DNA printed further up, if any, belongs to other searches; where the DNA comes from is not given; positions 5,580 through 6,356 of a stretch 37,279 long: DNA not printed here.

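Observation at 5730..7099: Two membrane-anchored cargo genes between repressor and integrase: HIRAN-like tail-anchored protein plus XRE-HTH/coiled-coil/TM protein (candidate prophage defence or exclusion pair)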

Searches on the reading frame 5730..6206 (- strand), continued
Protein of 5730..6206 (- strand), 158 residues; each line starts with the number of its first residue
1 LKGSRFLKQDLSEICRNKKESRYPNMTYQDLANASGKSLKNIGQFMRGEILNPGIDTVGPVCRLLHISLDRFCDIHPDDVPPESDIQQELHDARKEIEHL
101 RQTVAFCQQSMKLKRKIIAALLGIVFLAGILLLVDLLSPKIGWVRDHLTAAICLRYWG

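Call 67: fold_search(model_id=the predicted structure, library=pdb)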
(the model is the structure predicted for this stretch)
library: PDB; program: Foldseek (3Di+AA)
matches with E <= 10: 674; with E <= 0.001: 0
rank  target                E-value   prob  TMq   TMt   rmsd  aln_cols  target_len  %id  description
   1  5woq_B                2.1e-03  1.00  0.36  0.61  10.4        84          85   20  Crystal structure of an XRE family protein transcriptional regulator from Mycobacterium smegmatis (released 2017-08-16)
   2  2ofy_A                2.4e-03  1.00  0.37  0.65   5.4        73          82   25  Crystal structure of putative XRE-family transcriptional regulator from Rhodococcus sp. (released 2007-01-16)
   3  5woq_C                2.4e-03  1.00  0.36  0.62  10.4        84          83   20  Crystal structure of an XRE family protein transcriptional regulator from Mycobacterium smegmatis (released 2017-08-16)
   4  1b0n_A                2.6e-03  1.00  0.37  0.53  11.3       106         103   14  SINR PROTEIN/SINI PROTEIN COMPLEX (released 1999-01-13)
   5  2ofy_B                3.2e-03  1.00  0.38  0.69   6.3        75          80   24  Crystal structure of putative XRE-family transcriptional regulator from Rhodococcus sp. (released 2007-01-16)
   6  3qq6_B                5.8e-03  1.00  0.37  0.76   2.1        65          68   15  The N-terminal DNA binding domain of SinR from Bacillus subtilis (released 2011-06-15)
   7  3f51_C                5.8e-03  1.00  0.37  0.59  12.3        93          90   18  Crystal Structure of the clp gene regulator ClgR from Corynebacterium glutamicum (released 2008-11-18)
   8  9a7f_A                5.8e-03  1.00  0.39  0.44   9.7        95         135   22  Integrative model of RGHR-DLDH1 by crosslinking MS and deep learning (released 2024-09-18)
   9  3qq6_A                6.2e-03  1.00  0.36  0.73   3.7        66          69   17  The N-terminal DNA binding domain of SinR from Bacillus subtilis (released 2011-06-15)
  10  3f51_A                7.0e-03  1.00  0.37  0.57  12.3        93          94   18  Crystal Structure of the clp gene regulator ClgR from Corynebacterium glutamicum (released 2008-11-18)
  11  3jxb_C                7.8e-03  1.00  0.35  0.73   2.3        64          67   22  Crystal structure of the P22 c2 repressor protein in complex with synthetic operator 9C (released 2010-01-19)
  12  5woq_A                1.1e-02  1.00  0.36  0.64   1.9        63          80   19  Crystal structure of an XRE family protein transcriptional regulator from Mycobacterium smegmatis (released 2017-08-16)
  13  3zkc_B                1.1e-02  1.00  0.37  0.79   1.9        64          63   16  Crystal structure of the master regulator for biofilm formation SinR in complex with DNA. (released 2013-03-06)
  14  6rnz_A                1.1e-02  1.00  0.37  0.76   2.7        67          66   19  Crystal structure of the N-terminal HTH DNA-binding domain of the essential repressor DdrO from radiation-resistant De (released 2019-10-09)
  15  1pra_MODEL_1_A        1.1e-02  1.00  0.34  0.68   7.2        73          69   18  DETERMINATION OF THE NUCLEAR MAGNETIC RESONANCE SOLUTION STRUCTURE OF THE DNA-BINDING DOMAIN (RESIDUES 1 TO 69 (released 1993-10-31)
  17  3jxb_D                1.3e-02  1.00  0.35  0.75   2.3        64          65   22  Crystal structure of the P22 c2 repressor protein in complex with synthetic operator 9C (released 2010-01-19)
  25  2r1j_L                1.8e-02  1.00  0.35  0.74   2.3        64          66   22  Crystal Structure of the P22 c2 Repressor protein in complex with the synthetic operator 9T (released 2008-04-29)
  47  1adr_MODEL_1_A        3.4e-02  1.00  0.37  0.68   2.3        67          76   21  DETERMINATION OF THE NUCLEAR MAGNETIC RESONANCE STRUCTURE OF THE DNA-BINDING DOMAIN OF THE P22 C2 REPRESSOR (1 (released 1994-01-31)
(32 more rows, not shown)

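Call 82: search_protein_families(library=ncbifam, proteins=[window:5730-6188:-, P0231, P0263, P0203], max_evalue=0.01)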
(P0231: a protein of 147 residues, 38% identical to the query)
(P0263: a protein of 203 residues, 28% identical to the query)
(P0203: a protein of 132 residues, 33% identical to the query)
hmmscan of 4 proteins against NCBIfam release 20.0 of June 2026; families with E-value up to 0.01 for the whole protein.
window:5730-6188:- (152 aa): 1 family
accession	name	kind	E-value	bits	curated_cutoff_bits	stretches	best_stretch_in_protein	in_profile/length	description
NF041951.1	phage_RstR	subfamily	0.0012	19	80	1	18-89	14-83/108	RstR family transcriptional repressor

P0231 (147 aa): 2 families
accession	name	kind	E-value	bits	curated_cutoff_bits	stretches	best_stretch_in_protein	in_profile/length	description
NF041951.1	phage_RstR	subfamily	5.6e-07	29.8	80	1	19-95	15-86/108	RstR family transcriptional repressor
NF046032.1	TransRegSlrRBacil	equivalog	0.0063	16.6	250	0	23-90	18-85/149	HTH-type transcriptional regulator SlrR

P0263 (203 aa): 1 family
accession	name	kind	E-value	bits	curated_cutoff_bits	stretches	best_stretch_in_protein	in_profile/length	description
NF006015.0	PRK08154.1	subfamily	0.0083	15.3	204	1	4-107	30-127/314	anaerobic benzoate catabolism transcriptional regulator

P0203 (132 aa): 0 families

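Call 85: find_related_loci(query=A6, collection=viral_contigs, flank=5000)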
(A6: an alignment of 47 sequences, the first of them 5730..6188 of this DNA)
Query A6 (152 aa) in viral_contigs; peptide patterns used: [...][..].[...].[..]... (x = any residue, [..] = any of these).
154 stretches matched a pattern; 145 encode a relative of the query (tblastn E <= 1e-3); the best 80 are kept; 80 distinct loci.
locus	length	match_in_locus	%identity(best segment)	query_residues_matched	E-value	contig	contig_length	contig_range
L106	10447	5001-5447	41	3-144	1e-33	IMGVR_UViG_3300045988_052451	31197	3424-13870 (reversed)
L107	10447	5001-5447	41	3-144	1e-33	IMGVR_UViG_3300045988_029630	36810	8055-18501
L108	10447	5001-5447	41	3-144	1e-33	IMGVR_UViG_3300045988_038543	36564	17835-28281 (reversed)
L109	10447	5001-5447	40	3-144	4e-33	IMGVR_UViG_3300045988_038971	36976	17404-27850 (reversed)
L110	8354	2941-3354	38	1-143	5e-30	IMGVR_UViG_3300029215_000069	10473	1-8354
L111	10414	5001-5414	38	1-143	5e-30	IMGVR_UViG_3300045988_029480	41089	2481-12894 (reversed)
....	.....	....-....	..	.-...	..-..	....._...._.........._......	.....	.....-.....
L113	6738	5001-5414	38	1-143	5e-30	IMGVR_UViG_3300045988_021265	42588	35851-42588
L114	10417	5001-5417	39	1-144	3e-29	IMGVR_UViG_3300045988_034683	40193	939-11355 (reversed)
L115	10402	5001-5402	39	1-139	4e-29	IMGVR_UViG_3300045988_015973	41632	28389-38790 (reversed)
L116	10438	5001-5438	39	4-142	3e-29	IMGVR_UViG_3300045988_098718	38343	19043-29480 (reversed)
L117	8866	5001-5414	38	1-143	4e-29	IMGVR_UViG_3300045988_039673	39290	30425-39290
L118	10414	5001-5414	38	1-143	3e-29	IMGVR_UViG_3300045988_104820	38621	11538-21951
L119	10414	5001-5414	38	1-143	6e-29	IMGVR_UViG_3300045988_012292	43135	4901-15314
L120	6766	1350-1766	39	1-144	7e-29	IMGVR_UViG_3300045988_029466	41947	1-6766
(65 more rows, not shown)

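Call 93: find_related_loci(query=A6, collection=genome_contigs, flank=4000)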
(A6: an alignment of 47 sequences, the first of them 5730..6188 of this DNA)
Query A6 (152 aa) in genome_contigs; peptide patterns used: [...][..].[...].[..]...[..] (x = any residue, [..] = any of these).
44 stretches matched a pattern; 5 encode a relative of the query (tblastn E <= 1e-3); 5 distinct loci.
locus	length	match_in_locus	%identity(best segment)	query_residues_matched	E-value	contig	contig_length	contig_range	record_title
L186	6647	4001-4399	37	1-139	9e-28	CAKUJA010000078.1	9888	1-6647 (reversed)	MAG: uncultured Oscillospiraceae bacterium isolate REFINED_METABAT215_TOP10_CONTIGS_1500_ASSEMBLY_K77_MERGED__Hadza_MoBi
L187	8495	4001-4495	31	1-140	5e-24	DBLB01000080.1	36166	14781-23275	MAG TPA_asm: Clostridiales bacterium UBA735 UBA735_contig_885, whole genome shotgun sequence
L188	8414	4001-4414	40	1-139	2e-20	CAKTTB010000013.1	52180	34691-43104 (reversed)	MAG: uncultured Oscillospiraceae bacterium isolate REFINED_METABAT215_TOP10_CONTIGS_1500_ASSEMBLY_K77_MERGED__Nepal_MoBi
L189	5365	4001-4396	34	1-140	2e-25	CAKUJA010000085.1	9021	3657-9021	MAG: uncultured Oscillospiraceae bacterium isolate REFINED_METABAT215_TOP10_CONTIGS_1500_ASSEMBLY_K77_MERGED__Hadza_MoBi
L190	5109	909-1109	27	3-54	5e-5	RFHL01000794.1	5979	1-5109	MAG: Bacteroidetes bacterium isolate J049 k99_973181, whole genome shotgun sequence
